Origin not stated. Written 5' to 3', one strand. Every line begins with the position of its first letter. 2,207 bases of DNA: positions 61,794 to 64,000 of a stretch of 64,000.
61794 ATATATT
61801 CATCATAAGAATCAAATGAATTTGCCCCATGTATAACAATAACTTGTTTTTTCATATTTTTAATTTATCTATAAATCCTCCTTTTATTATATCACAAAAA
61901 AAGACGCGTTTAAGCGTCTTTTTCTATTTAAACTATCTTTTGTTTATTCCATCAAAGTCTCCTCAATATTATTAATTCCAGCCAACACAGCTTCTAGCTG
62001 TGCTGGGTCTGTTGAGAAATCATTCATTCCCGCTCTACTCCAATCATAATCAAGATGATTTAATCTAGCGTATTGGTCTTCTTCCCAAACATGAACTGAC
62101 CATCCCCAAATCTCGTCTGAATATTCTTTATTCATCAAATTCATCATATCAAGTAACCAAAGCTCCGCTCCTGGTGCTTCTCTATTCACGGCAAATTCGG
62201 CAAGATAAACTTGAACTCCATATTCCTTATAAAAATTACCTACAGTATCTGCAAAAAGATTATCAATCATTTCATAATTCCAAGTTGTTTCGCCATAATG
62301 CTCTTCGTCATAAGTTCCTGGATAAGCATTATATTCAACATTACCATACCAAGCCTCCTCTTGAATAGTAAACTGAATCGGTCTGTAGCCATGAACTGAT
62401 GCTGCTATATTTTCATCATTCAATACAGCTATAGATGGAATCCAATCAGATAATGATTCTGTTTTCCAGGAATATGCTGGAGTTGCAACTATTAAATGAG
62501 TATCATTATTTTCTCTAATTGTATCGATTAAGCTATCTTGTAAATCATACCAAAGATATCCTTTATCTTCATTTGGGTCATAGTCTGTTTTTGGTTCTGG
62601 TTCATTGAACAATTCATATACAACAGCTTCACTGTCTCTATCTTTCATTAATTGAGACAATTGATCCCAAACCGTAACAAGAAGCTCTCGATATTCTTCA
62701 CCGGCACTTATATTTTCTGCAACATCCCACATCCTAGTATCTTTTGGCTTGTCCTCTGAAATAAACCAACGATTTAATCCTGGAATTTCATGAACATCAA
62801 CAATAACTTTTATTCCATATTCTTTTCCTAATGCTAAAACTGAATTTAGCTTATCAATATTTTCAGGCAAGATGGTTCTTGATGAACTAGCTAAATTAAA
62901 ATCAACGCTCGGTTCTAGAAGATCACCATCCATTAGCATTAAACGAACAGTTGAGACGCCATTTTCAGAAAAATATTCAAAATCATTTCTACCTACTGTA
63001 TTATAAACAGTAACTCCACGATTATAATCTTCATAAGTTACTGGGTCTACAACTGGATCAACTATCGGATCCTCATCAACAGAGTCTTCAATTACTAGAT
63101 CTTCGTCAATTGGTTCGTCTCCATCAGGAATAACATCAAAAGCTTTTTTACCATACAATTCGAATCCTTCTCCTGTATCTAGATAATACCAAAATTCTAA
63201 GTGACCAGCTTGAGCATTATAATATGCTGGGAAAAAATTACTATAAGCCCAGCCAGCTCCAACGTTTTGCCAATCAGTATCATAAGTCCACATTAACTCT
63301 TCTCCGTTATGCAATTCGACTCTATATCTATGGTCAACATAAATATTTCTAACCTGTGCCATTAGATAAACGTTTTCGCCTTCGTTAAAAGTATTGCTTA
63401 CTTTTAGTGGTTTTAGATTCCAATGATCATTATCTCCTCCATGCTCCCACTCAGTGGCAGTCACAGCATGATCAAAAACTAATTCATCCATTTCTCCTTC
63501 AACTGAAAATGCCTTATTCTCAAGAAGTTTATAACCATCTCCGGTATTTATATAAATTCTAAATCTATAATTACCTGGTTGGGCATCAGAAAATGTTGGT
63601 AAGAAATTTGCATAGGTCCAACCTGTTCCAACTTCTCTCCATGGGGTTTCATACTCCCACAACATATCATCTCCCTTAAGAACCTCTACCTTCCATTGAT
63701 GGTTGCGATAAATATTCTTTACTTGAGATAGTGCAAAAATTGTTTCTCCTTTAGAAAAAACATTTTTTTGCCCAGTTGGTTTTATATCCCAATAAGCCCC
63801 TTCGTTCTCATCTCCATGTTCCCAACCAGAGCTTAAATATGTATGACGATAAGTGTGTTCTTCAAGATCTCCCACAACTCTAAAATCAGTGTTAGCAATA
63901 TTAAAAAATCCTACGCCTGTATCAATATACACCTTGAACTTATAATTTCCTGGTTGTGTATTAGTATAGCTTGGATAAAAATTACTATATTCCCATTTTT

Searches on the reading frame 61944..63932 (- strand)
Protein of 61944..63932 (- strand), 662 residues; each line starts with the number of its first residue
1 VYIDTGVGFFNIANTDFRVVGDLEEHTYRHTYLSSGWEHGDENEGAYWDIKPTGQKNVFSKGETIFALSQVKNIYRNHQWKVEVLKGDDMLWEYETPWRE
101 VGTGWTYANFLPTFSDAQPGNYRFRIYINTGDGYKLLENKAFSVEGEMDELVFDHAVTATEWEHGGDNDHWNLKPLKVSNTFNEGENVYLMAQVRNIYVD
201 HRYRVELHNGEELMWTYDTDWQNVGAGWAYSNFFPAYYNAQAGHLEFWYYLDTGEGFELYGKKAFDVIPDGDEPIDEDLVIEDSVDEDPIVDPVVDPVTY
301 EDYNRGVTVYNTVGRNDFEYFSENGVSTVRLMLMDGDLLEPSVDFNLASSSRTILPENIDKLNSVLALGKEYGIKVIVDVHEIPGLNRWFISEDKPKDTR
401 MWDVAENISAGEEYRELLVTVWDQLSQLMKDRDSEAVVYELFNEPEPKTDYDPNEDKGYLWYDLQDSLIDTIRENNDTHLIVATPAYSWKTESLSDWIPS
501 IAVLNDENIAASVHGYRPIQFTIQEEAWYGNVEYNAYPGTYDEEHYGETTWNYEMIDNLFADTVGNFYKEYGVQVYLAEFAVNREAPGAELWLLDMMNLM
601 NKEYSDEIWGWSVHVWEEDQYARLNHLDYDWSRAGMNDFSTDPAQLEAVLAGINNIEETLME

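Call 68: find_encoding_contigs(protein=window:61944-63932:-, flank=10000, max_places=2)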
Protein window:61944-63932:- (662 aa): no gene with exactly this product is on record in the collection.
